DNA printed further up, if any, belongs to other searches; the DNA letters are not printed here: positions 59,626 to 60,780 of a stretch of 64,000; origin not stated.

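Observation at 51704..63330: Eight-gene redox island joining a Bfu-type NuoEFG-like module, two NfnAB-like pairs and three copies of an uncharacterised CxxC module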

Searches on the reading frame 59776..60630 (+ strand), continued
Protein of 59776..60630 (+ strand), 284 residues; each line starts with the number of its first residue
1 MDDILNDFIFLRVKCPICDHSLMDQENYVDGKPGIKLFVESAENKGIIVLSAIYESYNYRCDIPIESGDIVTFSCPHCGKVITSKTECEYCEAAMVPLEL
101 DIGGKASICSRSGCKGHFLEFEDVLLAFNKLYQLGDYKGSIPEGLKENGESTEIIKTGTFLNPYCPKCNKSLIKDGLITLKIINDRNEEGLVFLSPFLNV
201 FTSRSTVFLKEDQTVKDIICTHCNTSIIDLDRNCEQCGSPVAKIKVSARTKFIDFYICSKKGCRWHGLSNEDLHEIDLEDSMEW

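Call 41: find_homologous_proteins(query=P0226, max_evalue=1e-10)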
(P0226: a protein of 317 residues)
Query P0226 (317 aa): 6010 proteins with E <= 1e-10 among 8000 candidates; the best 120 are listed.
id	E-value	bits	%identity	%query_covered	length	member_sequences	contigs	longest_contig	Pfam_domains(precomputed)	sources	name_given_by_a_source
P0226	7.9e-213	724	100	100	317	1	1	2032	PF07191.18,PF01257.26,PF13248.12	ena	-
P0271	1.4e-116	407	61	93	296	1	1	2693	PF01257.26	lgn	-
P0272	1.6e-114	401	63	88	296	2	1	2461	PF01257.26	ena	-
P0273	1.7e-114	400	61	92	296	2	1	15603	PF01257.26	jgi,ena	-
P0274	8.2e-114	398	61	93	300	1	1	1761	PF01257.26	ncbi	-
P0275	1.1e-113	398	62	89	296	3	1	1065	PF01257.26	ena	-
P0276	8.8e-113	395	60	91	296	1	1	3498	PF01257.26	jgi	jgi:NADH:ubiquinone oxidoreductase subunit E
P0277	9.6e-113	395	61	91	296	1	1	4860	PF01257.26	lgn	-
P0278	3.2e-111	390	59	94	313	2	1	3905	PF01257.26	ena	-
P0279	6.6e-111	389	61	90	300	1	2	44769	PF01257.26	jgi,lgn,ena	-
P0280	1.4e-110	388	58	93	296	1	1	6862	PF01257.26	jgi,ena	-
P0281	2.0e-110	387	59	91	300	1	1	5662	PF01257.26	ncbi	-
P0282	3.9e-110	386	57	93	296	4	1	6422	PF01257.26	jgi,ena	-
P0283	5.5e-110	386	60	88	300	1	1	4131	PF01257.26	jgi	-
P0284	1.7e-109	384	58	97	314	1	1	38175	PF01257.26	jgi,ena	-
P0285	1.8e-109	384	58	96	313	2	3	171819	PF01257.26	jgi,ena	-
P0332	2.1e-106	374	60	88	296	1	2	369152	PF01257.26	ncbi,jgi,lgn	-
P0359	1.0e-105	372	57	88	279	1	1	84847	PF01257.26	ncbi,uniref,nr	ncbi:hypothetical protein CEE37_14595 [candidate division LCP-89 bacterium B3_LCP]|uniref:NAD(P)H-de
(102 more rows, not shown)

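Call 42: find_encoding_contigs(protein=P0332, flank=8000, max_places=2)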
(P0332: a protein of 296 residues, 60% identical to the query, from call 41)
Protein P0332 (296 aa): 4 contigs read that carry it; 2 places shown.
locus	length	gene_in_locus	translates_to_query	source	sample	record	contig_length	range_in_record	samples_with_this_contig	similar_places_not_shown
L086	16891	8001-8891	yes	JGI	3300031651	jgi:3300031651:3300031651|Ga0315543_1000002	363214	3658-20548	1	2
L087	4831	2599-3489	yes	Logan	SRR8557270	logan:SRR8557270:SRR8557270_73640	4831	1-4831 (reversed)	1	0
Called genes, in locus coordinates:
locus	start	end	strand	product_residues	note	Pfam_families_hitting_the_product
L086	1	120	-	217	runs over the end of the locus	-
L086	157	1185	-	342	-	PF11453:DUF2950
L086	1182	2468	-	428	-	-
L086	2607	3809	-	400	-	PF04055:Radical_SAM, PF13353:Fer4_12 (faint)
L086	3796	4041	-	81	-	-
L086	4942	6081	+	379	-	PF00512:HisKA, PF02518:HATPase_c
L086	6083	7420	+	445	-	PF00072:Response_reg, PF00158:Sigma54_activat, PF14532:Sigma54_activ_2, PF07728:AAA_5 (faint), PF25601:AAA_lid_14, PF02954:HTH_8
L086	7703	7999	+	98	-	-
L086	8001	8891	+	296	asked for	PF01257:2Fe-2S_thioredx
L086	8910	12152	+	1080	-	PF01512:Complex1_51K, PF10589:NADH_4Fe-4S, PF14691:Fer4_20, PF00070:Pyr_redox (faint), PF01266:DAO (weak), PF07992:Pyr_redox_2, PF13450:NAD_binding_8, PF13738:Pyr_redox_3 (weak)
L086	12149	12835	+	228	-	PF13510:Fer2_4, PF12838:Fer4_7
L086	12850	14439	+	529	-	PF01645:Glu_synthase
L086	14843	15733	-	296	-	PF02826:2-Hacid_dh_C, PF03446:NAD_binding_2, PF03807:F420_oxidored, PF14833:NAD_binding_11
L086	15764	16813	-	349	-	PF08240:ADH_N, PF16912:Glu_dehyd_C, PF00107:ADH_zinc_N, PF13602:ADH_zinc_N_2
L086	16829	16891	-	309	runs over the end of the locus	PF02779:Transket_pyr, PF17147:PFOR_II (faint), PF02780:Transketolase_C, PF22613:Transketolase_C_1 (weak)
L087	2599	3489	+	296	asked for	PF01257:2Fe-2S_thioredx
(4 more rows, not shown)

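Call 43: find_encoding_contigs(protein=P0359, flank=8000, max_places=2)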
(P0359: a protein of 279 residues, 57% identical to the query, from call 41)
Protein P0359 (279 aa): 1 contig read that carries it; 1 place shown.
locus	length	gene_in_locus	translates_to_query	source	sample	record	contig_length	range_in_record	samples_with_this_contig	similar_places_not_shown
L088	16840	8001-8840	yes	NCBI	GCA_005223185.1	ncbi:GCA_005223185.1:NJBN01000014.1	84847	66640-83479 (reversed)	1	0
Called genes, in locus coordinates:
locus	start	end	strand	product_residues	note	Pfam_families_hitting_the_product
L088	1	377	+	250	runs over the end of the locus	PF01884:PcrB, PF00977:His_biosynth, PF05690:ThiG (weak), PF01180:DHO_dh (weak)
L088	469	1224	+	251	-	PF02585:PIG-L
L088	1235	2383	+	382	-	PF13439:Glyco_transf_4, PF13477:Glyco_trans_4_2, PF13579:Glyco_trans_4_4, PF20706:GT4-conflict, PF00534:Glycos_transf_1, PF13692:Glyco_trans_1_4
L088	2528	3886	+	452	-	PF02878:PGM_PMM_I, PF02879:PGM_PMM_II, PF02880:PGM_PMM_III, PF00408:PGM_PMM_IV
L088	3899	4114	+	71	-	-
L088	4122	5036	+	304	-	PF00494:SQS_PSY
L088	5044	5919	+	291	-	PF00494:SQS_PSY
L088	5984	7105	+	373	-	PF00226:DnaJ, PF01556:DnaJ_C, PF00684:DnaJ_CXXCXGXG (weak)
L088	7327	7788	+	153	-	PF13527:Acetyltransf_9, PF00583:Acetyltransf_1, PF13673:Acetyltransf_10 (weak), PF13508:Acetyltransf_7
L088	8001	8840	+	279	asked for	PF01257:2Fe-2S_thioredx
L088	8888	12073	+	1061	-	PF01512:Complex1_51K, PF10589:NADH_4Fe-4S, PF14691:Fer4_20, PF00070:Pyr_redox (faint), PF07992:Pyr_redox_2, PF13450:NAD_binding_8 (weak), PF13738:Pyr_redox_3 (weak)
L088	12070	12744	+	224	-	PF13510:Fer2_4, PF12838:Fer4_7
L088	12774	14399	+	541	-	PF01645:Glu_synthase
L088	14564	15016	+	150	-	PF01597:GCV_H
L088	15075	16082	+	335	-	PF01118:Semialdhyde_dh, PF02774:Semialdhyde_dhC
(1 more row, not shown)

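Call 44: find_encoding_contigs(protein=P0285, flank=8000, max_places=2)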
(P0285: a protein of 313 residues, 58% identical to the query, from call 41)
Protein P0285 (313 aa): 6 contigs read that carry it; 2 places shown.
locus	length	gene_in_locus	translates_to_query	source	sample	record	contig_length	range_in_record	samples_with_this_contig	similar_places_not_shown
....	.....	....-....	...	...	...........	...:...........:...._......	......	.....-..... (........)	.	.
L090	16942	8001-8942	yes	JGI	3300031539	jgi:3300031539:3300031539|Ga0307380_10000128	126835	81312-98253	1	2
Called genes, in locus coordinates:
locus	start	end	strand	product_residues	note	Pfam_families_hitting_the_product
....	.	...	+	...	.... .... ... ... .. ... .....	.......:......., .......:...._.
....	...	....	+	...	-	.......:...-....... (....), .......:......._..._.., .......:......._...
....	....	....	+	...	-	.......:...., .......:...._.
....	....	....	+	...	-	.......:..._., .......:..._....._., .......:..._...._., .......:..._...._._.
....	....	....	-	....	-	-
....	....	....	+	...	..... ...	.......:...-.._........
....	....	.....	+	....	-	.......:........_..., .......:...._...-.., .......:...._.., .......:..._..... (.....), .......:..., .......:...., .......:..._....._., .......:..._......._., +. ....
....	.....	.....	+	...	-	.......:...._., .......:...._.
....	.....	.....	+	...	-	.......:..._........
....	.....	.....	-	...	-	-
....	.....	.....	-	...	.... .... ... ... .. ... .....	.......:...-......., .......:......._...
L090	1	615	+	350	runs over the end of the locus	PF00091:Tubulin, PF12327:FtsZ_C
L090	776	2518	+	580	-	PF02310:B12-binding (weak), PF19864:Radical_SAM_N2, PF04055:Radical_SAM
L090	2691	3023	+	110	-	PF01740:STAS, PF13466:STAS_2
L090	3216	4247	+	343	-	PF08240:ADH_N, PF16912:Glu_dehyd_C, PF00107:ADH_zinc_N, PF13602:ADH_zinc_N_2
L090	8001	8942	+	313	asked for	PF01257:2Fe-2S_thioredx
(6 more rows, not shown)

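Call 63: find_related_loci(query=A7, collection=metagenome_contigs, flank=8000)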
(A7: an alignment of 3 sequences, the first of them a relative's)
Query A7 (139 aa) in metagenome_contigs; peptide patterns used: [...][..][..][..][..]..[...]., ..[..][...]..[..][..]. (x = any residue, [..] = any of these).
313 stretches matched a pattern; 16 encode a relative of the query (tblastn E <= 1e-3); 16 distinct loci.
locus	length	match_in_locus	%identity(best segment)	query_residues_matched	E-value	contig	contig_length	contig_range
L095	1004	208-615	85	1-136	5e-88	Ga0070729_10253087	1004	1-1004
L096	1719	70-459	52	1-130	1e-41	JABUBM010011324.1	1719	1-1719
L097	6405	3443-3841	47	1-133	3e-39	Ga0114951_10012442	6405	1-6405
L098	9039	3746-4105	53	1-120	1e-38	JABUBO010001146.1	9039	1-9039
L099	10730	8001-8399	46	1-133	5e-38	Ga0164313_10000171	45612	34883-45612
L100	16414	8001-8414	45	1-138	2e-37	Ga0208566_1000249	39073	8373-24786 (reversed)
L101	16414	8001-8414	43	1-138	6e-37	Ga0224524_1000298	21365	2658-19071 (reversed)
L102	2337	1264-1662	47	5-137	3e-37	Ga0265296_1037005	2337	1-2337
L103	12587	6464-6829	51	1-122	1e-36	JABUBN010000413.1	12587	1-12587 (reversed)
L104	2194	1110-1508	42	5-137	6e-35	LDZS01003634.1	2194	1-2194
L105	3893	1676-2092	45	5-138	8e-35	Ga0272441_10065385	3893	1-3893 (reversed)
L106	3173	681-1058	44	3-128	4e-34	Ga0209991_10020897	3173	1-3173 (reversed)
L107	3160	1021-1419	41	1-133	6e-34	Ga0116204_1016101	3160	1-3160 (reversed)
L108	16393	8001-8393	44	1-131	2e-33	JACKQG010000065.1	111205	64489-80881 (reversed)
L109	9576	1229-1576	38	2-117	3e-25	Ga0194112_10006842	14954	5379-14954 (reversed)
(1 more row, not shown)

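Call 66: search_protein_families(library=pfam, proteins=[L097:2111-3130:-, L097:3861-4580:-, L097:4656-6405:+, L098:4163-5236:-, L098:3166-3507:-, L099:8458-10728:-, L099:7533-7874:-, L103:6983-8986:-, L103:5780-6181:-, L108:8399-9517:-], max_evalue=0.0001)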
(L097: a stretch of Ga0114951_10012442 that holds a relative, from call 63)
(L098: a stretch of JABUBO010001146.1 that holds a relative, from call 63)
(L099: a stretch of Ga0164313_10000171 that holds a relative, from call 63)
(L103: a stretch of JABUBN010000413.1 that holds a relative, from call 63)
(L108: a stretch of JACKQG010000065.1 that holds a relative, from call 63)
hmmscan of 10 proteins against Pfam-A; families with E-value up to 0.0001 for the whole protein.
L097:2111-3130:- (339 aa): 3 families
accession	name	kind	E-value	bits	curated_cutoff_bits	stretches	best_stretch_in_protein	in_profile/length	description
PF02915.23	Rubrerythrin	-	6.3e-22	78.9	22.8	1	162-289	1-135/137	Rubrerythrin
PF09990.14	DUF2231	-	2.3e-15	57.3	26.4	1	7-144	4-138/139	Predicted membrane protein (DUF2231)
PF21349.2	RUBY_RBDX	-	3.1e-05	23.8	26.5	1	307-335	1-29/30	Rubrerythrin, rubredoxin-like domain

L097:3861-4580:- (239 aa): 3 families
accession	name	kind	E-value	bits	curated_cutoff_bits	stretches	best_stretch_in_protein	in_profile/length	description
PF00535.33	Glycos_transf_2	-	3e-35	122.1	23.3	1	5-173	1-165/168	Glycosyl transferase family 2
PF10111.15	Glyco_tranf_2_2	-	2.9e-07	30.7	27.3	1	5-110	1-104/276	Glycosyltransferase like family 2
PF13641.12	Glyco_tranf_2_3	-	5.9e-06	26.9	27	1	4-104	3-103/230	Glycosyltransferase like family 2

L097:4656-6405:+ (583 aa): 0 families

L098:4163-5236:- (357 aa): 2 families
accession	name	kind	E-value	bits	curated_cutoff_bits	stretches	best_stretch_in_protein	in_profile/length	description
PF02769.27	AIRS_C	-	7.2e-25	88.4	23.1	1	183-334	1-154/156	AIR synthase related protein, C-terminal domain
PF00586.29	AIRS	-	2.5e-23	83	24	1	58-168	3-111/112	AIR synthase related protein, N-terminal domain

L098:3166-3507:- (113 aa): 1 family
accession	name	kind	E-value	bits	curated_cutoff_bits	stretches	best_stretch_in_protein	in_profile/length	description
PF01155.25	HypA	-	3.4e-32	111.2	28.9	1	1-111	1-111/112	Hydrogenase/urease nickel incorporation, metallochaperone, hypA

L099:8458-10728:- (756 aa): 5 families
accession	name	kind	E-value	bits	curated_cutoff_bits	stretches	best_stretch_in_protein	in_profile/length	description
PF22521.2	HypF_C_2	-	1.9e-81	273.8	27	1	501-742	1-241/241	Carbamoyltransferase, Kae1-like Domain, second subdomain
PF01300.24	Sua5_yciO_yrdC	-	9.1e-43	146.2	25.1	1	210-383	2-178/178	Telomere recombination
PF17788.7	HypF_C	-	9.4e-35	119.7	23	1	398-492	4-99/99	HypF Kae1-like domain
PF07503.17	zf-HYPF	-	3.5e-28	97.6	23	2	158-190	1-33/34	HypF finger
PF00708.24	Acylphosphatase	-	1.4e-18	67.4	22.5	1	8-79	2-73/85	Acylphosphatase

L099:7533-7874:- (113 aa): 1 family
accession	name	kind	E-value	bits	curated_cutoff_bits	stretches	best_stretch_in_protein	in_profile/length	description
PF01155.25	HypA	-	3.5e-29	101.5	28.9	1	1-111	1-111/112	Hydrogenase/urease nickel incorporation, metallochaperone, hypA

L103:6983-8986:- (667 aa): 8 families
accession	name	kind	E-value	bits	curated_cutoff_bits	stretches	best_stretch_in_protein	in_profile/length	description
PF02754.22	CCG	-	9.6e-31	106.2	20.6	2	553-641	1-84/85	Cysteine-rich domain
PF13183.11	Fer4_8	-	9e-10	39.4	27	1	272-363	4-67/68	4Fe-4S dicluster domain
PF13237.11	Fer4_10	-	1.5e-08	34.8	25.5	1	267-361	3-53/53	4Fe-4S dicluster domain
PF13187.11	Fer4_9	-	2.7e-08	34.1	27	1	272-361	1-48/52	4Fe-4S dicluster domain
PF13484.11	Fer4_16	-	7e-07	30.4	30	0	273-295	2-27/66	4Fe-4S double cluster binding domain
PF13534.11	Fer4_17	-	6.1e-06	27.1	22.2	0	349-372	1-24/61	4Fe-4S dicluster domain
PF12797.12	Fer4_2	-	2.1e-05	24.6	24.5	0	264-285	1-22/22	4Fe-4S binding domain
PF25160.1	LdpA_Fe-S-bd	-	7.7e-05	22.8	27.6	0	272-286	27-41/49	LdpA Fe-S cluster-binding domain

L103:5780-6181:- (133 aa): 1 family
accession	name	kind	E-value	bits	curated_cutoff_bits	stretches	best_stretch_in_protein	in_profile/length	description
PF01155.25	HypA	-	3.2e-31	108.1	28.9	1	21-132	1-112/112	Hydrogenase/urease nickel incorporation, metallochaperone, hypA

L108:8399-9517:- (372 aa): 2 families
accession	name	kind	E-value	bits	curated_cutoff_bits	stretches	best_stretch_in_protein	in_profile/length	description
PF02769.27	AIRS_C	-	5.4e-27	95.3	23.1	1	198-348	1-153/156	AIR synthase related protein, C-terminal domain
PF00586.29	AIRS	-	1.1e-21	77.7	24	1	72-183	2-111/112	AIR synthase related protein, N-terminal domain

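Call 67: search_protein_families(library=pfam, proteins=[L103:9019-10350:-, L103:10378-11193:-, L103:4354-5247:-, L103:659-1531:-, L108:9546-10625:-, L108:11047-13335:-, L108:6971-7780:-, L108:6111-6911:-, L099:6637-7443:-, L099:2534-5113:+], max_evalue=0.0001)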
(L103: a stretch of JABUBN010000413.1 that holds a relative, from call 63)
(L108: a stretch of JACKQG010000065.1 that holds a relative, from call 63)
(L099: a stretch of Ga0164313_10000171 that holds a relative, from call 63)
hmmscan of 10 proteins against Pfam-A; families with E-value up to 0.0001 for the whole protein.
L103:9019-10350:- (443 aa): 12 families
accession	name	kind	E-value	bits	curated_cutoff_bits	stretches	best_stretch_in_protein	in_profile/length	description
PF01012.27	ETF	-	6.1e-45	153.7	26.7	1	113-291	1-178/181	Electron transfer flavoprotein domain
PF00766.25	ETF_alpha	-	7.6e-35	119.2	27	1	315-395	1-81/81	Electron transfer flavoprotein FAD-binding domain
PF13237.11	Fer4_10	-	4.1e-11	43.1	25.5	2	15-64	2-53/53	4Fe-4S dicluster domain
PF12838.12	Fer4_7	-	2.9e-10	40.9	27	1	21-67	1-52/52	4Fe-4S dicluster domain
PF00037.32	Fer4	-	2.5e-09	37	21.1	1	46-69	1-24/24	4Fe-4S binding domain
PF14697.11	Fer4_21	-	1.3e-08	35.2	35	1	19-68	5-57/59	4Fe-4S dicluster domain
PF12837.12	Fer4_6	-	4.2e-08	33.2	25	1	48-68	4-24/24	4Fe-4S binding domain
PF13484.11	Fer4_16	-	1.3e-07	32.7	30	0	53-90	2-40/66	4Fe-4S double cluster binding domain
PF12797.12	Fer4_2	-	1.8e-07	31.1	24.5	0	46-65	3-22/22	4Fe-4S binding domain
PF13187.11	Fer4_9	-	2.1e-07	31.3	27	1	21-67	1-51/52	4Fe-4S dicluster domain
PF25160.1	LdpA_Fe-S-bd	-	7.5e-07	29.3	27.6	1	24-70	4-45/49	LdpA Fe-S cluster-binding domain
PF13183.11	Fer4_8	-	3.1e-05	24.9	27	0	50-70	2-22/68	4Fe-4S dicluster domain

L103:10378-11193:- (271 aa): 1 family
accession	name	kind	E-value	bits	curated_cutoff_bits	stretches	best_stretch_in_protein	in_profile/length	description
PF01012.27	ETF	-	3.3e-39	135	26.7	1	23-210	2-177/181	Electron transfer flavoprotein domain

L103:4354-5247:- (297 aa): 1 family
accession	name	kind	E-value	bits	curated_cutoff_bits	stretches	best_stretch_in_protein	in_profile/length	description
PF02492.25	cobW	-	1.6e-21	77.1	20.7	1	115-274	4-179/180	CobW/HypB/UreG, nucleotide-binding domain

L103:659-1531:- (290 aa): 7 families
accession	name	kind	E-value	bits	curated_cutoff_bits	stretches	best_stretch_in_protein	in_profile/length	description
PF01257.25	2Fe-2S_thioredx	-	3.8e-44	150.5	24.8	1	146-289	2-145/145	Thioredoxin-like [2Fe-2S] ferredoxin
PF00037.32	Fer4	-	6.5e-07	29.4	21.1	1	105-123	2-20/24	4Fe-4S binding domain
PF12797.12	Fer4_2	-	4.1e-06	26.8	24.5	1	104-123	3-22/22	4Fe-4S binding domain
PF13237.11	Fer4_10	-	6.7e-06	26.4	25.5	1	105-129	3-27/53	4Fe-4S dicluster domain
PF12837.12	Fer4_6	-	1.4e-05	25.3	25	1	106-123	4-21/24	4Fe-4S binding domain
PF12838.12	Fer4_7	-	7.1e-05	23.6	27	1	86-124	20-51/52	4Fe-4S dicluster domain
PF12831.13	FAD_oxidored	-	9.3e-05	22.3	27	0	12-48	3-39/416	FAD dependent oxidoreductase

L108:9546-10625:- (359 aa): 1 family
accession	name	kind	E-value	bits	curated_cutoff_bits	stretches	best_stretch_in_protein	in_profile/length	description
PF01924.21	HypD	-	7.8e-144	479.5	25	1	17-357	7-350/351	Hydrogenase formation hypA family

L108:11047-13335:- (762 aa): 5 families
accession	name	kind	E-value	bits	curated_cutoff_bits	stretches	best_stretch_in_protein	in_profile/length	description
PF22521.2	HypF_C_2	-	1.9e-76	257.5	27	1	507-747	1-241/241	Carbamoyltransferase, Kae1-like Domain, second subdomain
PF01300.24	Sua5_yciO_yrdC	-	1.2e-41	142.6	25.1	1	216-389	2-178/178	Telomere recombination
PF17788.7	HypF_C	-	3.1e-36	124.5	23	1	404-498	4-99/99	HypF Kae1-like domain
PF07503.17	zf-HYPF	-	5.5e-27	93.7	23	2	164-197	1-34/34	HypF finger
PF00708.24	Acylphosphatase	-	2.9e-19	69.6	22.5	1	14-96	2-85/85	Acylphosphatase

L108:6971-7780:- (269 aa): 1 family
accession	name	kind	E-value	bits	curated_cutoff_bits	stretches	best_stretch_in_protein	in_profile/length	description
PF02492.25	cobW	-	3.7e-22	79.2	20.7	1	88-247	4-179/180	CobW/HypB/UreG, nucleotide-binding domain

L108:6111-6911:- (266 aa): 2 families
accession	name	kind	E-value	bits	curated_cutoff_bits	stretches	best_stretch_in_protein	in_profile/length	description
PF02457.21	DAC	-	6.2e-42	142.4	27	1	124-239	3-118/119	DisA bacterial checkpoint controller nucleotide-binding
PF19293.4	CdaA_N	-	1.7e-18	67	23.8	1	5-83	2-81/81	CdaA N-terminal transmembrane domain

L099:6637-7443:- (268 aa): 1 family
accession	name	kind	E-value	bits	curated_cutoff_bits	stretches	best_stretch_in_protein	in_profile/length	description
PF02492.25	cobW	-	5.2e-23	82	20.7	1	86-245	4-179/180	CobW/HypB/UreG, nucleotide-binding domain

L099:2534-5113:+ (859 aa): 1 family
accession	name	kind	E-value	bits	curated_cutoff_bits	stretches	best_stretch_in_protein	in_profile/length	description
PF00246.29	Peptidase_M14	-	1.7e-13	51.3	21.6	1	74-240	2-155/286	Zinc carboxypeptidase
